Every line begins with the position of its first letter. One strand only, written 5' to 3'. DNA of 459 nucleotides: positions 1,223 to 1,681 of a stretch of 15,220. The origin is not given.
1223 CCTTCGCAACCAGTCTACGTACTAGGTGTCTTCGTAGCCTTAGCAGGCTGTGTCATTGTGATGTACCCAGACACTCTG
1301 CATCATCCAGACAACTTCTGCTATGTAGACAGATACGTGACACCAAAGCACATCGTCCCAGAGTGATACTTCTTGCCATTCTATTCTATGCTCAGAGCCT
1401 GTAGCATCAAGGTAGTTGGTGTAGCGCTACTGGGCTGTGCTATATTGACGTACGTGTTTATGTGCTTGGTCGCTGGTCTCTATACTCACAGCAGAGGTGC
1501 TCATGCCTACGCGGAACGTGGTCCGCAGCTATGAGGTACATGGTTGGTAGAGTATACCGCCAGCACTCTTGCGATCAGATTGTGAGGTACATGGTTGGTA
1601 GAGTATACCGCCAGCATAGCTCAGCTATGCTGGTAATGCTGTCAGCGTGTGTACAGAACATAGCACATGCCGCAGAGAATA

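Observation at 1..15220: Whole window is 1.98 apparently perfect head-to-tail copies of a 7,671-bp unit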

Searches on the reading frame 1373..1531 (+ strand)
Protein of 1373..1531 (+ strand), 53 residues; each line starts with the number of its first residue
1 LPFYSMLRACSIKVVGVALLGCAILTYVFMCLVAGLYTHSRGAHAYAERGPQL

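Call 61: find_encoding_contigs(protein=window:1388-1531:+, flank=10000, max_places=6)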
Protein seq(48 aa) (48 aa): no gene with exactly this product is on record in the collection.

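Call 62: find_encoding_contigs(protein=window:1373-1531:+, flank=10000, max_places=6)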
Protein seq(53 aa) (53 aa): no gene with exactly this product is on record in the collection.
